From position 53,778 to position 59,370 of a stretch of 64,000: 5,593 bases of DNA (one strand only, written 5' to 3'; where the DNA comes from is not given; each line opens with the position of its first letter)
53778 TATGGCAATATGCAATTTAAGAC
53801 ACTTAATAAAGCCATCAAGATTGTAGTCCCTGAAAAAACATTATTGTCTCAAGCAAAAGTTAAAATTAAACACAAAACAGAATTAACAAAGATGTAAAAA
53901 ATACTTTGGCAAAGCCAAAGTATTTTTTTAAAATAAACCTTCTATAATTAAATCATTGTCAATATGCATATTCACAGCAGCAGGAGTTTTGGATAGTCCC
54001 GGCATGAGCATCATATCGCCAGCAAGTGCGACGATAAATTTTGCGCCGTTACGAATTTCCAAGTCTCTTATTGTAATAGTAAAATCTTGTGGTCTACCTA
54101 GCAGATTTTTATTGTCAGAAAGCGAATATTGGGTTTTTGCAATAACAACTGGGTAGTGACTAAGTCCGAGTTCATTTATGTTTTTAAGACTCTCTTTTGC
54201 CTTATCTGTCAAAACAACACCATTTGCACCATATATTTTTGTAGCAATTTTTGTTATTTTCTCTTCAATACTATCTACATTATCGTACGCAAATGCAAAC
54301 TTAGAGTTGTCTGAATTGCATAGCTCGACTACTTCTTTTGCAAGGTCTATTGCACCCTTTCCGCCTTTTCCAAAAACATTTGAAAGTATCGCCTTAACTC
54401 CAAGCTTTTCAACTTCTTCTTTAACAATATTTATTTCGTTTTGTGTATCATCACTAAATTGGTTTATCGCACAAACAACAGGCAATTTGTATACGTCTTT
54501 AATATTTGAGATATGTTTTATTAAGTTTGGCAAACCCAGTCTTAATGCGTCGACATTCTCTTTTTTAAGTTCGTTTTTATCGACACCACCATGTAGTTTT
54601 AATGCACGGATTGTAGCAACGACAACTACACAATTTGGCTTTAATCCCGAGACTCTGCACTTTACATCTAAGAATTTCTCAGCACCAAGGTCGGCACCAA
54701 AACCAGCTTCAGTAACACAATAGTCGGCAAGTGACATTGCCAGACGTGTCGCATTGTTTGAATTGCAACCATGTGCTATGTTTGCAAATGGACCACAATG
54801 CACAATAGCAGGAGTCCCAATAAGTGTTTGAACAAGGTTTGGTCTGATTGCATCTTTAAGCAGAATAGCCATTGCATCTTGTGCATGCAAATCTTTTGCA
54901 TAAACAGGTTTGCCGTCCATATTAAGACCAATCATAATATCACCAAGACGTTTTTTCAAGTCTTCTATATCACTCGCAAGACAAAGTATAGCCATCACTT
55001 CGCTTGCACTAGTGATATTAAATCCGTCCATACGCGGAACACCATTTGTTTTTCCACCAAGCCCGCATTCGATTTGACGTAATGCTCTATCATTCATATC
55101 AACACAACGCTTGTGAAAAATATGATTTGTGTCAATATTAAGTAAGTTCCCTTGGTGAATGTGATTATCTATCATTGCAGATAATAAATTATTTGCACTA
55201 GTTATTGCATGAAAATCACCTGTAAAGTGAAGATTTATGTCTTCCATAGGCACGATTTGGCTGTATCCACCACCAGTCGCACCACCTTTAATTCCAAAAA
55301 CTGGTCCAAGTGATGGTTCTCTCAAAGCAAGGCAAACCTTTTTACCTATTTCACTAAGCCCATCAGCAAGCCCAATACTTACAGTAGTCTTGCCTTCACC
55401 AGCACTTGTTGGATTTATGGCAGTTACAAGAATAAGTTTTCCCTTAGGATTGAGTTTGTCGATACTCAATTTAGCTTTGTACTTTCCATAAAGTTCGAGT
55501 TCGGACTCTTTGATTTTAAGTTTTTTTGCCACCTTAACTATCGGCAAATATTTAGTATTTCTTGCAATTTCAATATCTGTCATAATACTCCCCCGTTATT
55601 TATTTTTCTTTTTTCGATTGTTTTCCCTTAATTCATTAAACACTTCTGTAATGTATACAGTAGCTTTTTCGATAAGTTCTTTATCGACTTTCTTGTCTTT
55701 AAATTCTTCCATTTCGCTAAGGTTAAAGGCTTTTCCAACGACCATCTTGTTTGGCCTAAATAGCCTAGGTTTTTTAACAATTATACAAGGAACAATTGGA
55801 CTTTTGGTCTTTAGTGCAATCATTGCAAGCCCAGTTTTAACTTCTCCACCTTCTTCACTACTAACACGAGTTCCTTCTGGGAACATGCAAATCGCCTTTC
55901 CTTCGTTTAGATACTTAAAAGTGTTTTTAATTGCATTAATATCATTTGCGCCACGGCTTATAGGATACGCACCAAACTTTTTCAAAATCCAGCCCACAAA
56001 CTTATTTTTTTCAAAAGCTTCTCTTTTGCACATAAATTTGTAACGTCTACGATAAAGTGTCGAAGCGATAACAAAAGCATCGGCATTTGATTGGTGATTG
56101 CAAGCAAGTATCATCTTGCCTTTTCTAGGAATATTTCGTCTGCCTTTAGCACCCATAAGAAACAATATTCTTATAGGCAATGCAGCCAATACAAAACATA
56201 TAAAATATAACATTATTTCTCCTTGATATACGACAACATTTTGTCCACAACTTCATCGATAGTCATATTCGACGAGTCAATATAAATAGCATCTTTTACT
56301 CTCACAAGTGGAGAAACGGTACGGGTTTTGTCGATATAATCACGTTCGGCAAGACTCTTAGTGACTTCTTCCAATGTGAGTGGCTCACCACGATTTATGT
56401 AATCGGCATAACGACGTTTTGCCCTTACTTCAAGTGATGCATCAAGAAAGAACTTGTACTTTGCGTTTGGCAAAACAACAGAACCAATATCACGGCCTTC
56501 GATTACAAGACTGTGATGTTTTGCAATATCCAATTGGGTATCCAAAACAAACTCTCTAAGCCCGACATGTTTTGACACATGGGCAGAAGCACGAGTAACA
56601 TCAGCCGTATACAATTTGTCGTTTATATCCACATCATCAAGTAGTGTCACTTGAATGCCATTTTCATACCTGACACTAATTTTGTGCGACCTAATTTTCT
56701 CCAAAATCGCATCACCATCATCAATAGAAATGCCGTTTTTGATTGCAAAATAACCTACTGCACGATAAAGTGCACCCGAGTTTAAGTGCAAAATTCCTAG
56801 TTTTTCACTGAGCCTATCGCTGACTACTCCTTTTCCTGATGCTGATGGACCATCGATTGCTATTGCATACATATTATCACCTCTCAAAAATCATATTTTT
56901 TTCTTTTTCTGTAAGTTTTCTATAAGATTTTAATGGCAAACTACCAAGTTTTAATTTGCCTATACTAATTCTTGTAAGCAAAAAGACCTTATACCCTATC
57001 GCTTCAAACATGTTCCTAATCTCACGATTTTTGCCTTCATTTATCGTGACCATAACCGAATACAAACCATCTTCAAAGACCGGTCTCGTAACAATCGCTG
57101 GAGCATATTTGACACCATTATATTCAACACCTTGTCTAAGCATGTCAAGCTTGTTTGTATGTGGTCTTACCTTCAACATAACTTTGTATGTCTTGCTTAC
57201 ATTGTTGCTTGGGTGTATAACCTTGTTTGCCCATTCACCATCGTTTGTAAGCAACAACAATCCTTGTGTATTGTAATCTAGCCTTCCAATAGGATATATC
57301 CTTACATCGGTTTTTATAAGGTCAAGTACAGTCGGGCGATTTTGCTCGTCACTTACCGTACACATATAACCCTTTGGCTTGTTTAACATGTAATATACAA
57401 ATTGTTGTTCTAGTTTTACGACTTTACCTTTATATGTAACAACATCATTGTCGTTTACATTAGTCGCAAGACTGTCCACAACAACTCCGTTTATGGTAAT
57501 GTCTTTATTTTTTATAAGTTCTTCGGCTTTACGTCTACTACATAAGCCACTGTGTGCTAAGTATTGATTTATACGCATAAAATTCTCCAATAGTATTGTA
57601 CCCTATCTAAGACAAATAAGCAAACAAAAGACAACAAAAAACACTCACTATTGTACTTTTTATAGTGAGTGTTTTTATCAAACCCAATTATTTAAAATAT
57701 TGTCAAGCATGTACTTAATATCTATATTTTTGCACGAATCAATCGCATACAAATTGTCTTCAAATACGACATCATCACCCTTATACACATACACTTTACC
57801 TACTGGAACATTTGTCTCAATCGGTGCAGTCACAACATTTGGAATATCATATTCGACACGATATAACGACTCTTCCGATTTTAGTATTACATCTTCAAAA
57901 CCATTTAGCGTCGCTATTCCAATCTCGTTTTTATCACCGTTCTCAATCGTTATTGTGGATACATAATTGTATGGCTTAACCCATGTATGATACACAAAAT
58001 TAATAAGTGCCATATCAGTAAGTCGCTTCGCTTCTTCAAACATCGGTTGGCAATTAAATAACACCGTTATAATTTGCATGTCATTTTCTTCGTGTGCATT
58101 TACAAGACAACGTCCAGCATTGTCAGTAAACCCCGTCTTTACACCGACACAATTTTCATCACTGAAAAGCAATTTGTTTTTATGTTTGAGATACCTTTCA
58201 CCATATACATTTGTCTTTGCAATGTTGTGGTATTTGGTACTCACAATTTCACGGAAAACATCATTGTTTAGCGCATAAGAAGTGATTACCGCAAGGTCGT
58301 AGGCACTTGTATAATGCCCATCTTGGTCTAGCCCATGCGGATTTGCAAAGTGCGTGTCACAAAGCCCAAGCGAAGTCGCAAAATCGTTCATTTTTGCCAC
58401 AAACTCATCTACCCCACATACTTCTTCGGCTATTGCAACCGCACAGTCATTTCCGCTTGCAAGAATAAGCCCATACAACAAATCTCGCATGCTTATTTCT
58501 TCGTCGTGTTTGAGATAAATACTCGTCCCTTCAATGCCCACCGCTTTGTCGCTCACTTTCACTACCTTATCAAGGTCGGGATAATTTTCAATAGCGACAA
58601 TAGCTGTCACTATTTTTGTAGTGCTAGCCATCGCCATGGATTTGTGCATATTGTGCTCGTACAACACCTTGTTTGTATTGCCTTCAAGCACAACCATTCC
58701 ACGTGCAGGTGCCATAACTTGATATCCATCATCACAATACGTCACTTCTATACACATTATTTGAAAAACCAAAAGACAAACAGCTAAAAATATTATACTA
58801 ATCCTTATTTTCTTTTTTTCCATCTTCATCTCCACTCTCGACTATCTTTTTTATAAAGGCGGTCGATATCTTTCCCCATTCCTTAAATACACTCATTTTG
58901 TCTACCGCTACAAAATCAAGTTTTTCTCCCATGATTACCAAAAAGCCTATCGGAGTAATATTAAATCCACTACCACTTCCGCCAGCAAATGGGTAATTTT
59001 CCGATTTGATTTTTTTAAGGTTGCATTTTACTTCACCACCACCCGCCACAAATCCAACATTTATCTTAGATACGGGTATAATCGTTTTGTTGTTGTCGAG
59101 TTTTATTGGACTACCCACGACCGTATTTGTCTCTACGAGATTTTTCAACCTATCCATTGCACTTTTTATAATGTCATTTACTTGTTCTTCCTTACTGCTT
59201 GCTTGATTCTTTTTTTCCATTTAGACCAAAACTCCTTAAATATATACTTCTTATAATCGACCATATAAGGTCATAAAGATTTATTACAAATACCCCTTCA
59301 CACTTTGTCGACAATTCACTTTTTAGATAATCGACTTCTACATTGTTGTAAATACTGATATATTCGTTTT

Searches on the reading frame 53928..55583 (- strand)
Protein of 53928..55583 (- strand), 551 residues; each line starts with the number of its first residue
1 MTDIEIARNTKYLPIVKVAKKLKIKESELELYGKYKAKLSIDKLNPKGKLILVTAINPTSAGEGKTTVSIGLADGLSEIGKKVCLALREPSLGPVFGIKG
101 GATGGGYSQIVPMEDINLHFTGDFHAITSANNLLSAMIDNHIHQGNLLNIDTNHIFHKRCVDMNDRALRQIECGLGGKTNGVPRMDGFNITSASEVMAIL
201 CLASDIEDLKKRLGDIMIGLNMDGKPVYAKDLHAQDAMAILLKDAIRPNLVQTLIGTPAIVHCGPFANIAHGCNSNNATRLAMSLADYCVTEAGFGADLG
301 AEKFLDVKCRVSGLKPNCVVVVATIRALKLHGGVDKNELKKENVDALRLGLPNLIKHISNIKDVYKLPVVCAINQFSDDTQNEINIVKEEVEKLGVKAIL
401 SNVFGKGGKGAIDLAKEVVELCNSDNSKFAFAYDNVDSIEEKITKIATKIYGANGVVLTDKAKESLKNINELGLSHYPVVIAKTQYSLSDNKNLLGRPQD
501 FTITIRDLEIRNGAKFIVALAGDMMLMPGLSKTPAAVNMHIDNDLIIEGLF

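Call 59: search_protein_families(library=pfam, proteins=[window:53928-55583:-], max_evalue=0.001)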
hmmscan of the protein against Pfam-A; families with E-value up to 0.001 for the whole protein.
window:53928-55583:- (551 aa): 1 family
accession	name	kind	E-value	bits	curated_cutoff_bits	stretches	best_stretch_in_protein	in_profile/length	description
PF01268.25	FTHFS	-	3.2e-255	848.1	27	1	1-551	1-556/556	Formate--tetrahydrofolate ligase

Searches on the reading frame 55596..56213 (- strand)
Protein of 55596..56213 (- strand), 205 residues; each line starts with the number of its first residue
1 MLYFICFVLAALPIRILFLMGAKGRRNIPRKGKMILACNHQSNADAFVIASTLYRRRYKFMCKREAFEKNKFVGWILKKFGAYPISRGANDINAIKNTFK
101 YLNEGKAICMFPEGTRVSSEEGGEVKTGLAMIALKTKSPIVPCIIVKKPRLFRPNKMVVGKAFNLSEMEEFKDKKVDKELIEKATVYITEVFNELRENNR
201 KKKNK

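Call 59: search_protein_families(library=pfam, proteins=[window:55596-56213:-], max_evalue=0.001)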
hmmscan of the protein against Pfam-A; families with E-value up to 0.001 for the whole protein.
window:55596-56213:- (205 aa): 2 families
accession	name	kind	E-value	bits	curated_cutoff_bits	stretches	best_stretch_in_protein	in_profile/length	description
PF01553.26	Acyltransferase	-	4.8e-30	104.5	23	1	23-145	5-131/132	Acyltransferase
PF03279.18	Lip_A_acyltrans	-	0.00013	21.8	22.3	1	30-151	119-245/295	Bacterial lipid A biosynthesis acyltransferase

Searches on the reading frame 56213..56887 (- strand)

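Call 59: search_protein_families(library=pfam, proteins=[window:56213-56887:-], max_evalue=0.001)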
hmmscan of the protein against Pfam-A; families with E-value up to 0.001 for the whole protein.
window:56213-56887:- (224 aa): 4 families
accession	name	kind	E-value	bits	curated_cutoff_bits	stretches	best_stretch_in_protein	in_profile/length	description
PF02224.24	Cytidylate_kin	-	9.1e-64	215.5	26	1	9-222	1-210/211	Cytidylate kinase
PF13238.12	AAA_18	-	8.5e-06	26.7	29.4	1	9-159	1-108/128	AAA domain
PF13189.12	Cytidylate_kin2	-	2.9e-05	24.8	28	1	9-159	2-128/176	Cytidylate kinase-like family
PF13207.12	AAA_17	-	0.00012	22.8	27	0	13-43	2-32/136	AAA domain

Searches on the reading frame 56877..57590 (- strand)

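Call 59: search_protein_families(library=pfam, proteins=[window:56877-57590:-], max_evalue=0.001)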
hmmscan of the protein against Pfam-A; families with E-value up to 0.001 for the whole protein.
window:56877-57590:- (237 aa): 3 families
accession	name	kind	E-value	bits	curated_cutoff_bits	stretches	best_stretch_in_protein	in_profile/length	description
PF00849.27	PseudoU_synth_2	-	2.7e-20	73.5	26.8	1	66-197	2-152/152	RNA pseudouridylate synthase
PF01479.30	S4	-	2.9e-11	43.3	22.8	1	5-51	1-48/48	S4 domain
PF22421.1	SYY_C-terminal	-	0.00027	21.2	27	1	7-54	21-69/83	Tyrosine--tRNA ligase SYY-like C-terminal domain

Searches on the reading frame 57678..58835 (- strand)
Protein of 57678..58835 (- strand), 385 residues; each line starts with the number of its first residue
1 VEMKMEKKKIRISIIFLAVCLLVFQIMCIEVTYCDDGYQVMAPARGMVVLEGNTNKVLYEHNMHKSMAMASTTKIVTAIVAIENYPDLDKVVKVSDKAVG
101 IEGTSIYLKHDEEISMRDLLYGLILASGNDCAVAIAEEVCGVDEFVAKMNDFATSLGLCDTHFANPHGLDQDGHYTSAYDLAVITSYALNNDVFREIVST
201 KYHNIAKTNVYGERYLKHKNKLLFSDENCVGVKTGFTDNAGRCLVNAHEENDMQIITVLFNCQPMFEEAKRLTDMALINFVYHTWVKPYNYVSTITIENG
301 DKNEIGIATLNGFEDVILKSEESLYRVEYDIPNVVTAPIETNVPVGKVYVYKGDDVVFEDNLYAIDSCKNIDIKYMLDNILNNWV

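Call 12: search_protein_families(library=pfam, proteins=[window:57678-58835:-], max_evalue=0.01)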
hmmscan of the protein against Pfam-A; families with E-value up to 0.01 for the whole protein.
window:57678-58835:- (385 aa): 4 families
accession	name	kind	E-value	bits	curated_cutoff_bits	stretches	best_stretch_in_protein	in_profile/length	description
PF00768.25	Peptidase_S11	-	9.8e-58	195.9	27.6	1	44-262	12-237/239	D-alanyl-D-alanine carboxypeptidase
PF07943.18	PBP5_C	-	1.5e-08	35.1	21.2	1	291-365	12-86/91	Penicillin-binding protein 5, C-terminal domain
PF13354.11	Beta-lactamase2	-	2e-07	31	22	1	51-182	6-140/214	Beta-lactamase enzyme family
PF02113.21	Peptidase_S13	-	0.00011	21.5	22.8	1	45-83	19-57/444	D-Ala-D-Ala carboxypeptidase 3 (S13) family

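Call 13: search_protein_families(library=ncbifam, proteins=[window:57678-58835:-], max_evalue=0.01)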
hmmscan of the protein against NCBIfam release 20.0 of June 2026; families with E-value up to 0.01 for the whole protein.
window:57678-58835:- (385 aa): 11 families
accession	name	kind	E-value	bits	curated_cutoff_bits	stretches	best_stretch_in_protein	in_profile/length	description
NF008489.0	PRK11397.1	equivalog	1.9e-38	132.2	610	1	43-372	36-376/389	serine-type D-Ala-D-Ala carboxypeptidase DacD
NF007445.0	PRK10001.1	equivalog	1.2e-32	113.2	765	1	43-346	38-352/400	serine-type D-Ala-D-Ala carboxypeptidase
NF008059.0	PRK10793.1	equivalog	4e-30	104.8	694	1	44-264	46-273/403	D-alanyl-D-alanine carboxypeptidase DacA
NF038273.1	strep_PBP3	exception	4.6e-30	105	490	1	19-355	6-369/407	D-alanyl-D-alanine carboxypeptidase PBP3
NF008668.0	PRK11669.1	equivalog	7.4e-28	97.6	294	1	10-261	5-262/316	D-alanyl-D-alanine endopeptidase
NF000471.1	vanY_of_D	exception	1.7e-24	86.7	625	1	44-252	99-325/354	transpeptidase-like D-Ala-D-Ala carboxypeptidase VanY-D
NF038258.2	PBP4_Staph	exception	1.1e-18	67.3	500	1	45-295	42-312/366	penicillin-binding protein PBP4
NF033141.0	blaZ_gen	exception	3.5e-05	23.2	500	1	45-152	38-146/281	BlaZ-like penicillin-hydrolyzing class A beta-lactamase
NF033103.1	bla_class_A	equivalog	0.00023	20.4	200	1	46-159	14-134/257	class A beta-lactamase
NF033140.0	blaZ_mecC_type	exception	0.00056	19.4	600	1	46-155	39-149/283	mecC-type penicillin-hydrolyzing class A beta-lactamase BlaZ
NF033386.1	blaARL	exception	0.0031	17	620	1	53-151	46-145/282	ARL family class A beta-lactamase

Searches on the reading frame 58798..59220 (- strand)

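Call 12: search_protein_families(library=pfam, proteins=[window:58798-59220:-], max_evalue=0.01)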
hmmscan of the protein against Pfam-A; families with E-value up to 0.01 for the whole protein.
window:58798-59220:- (140 aa): 1 family
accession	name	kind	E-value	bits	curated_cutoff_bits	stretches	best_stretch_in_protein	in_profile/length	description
PF09579.15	Spore_YtfJ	-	1.3e-17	64.2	25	1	39-108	1-65/81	Sporulation protein YtfJ (Spore_YtfJ)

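Call 13: search_protein_families(library=ncbifam, proteins=[window:58798-59220:-], max_evalue=0.01)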
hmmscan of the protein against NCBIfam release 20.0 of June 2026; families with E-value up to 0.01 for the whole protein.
window:58798-59220:- (140 aa): 1 family
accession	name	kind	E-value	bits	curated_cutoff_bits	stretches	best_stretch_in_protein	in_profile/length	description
TIGR02874.1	spore_ytfJ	equivalog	6.3e-28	97.6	116.3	1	13-113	3-104/125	GerW family sporulation protein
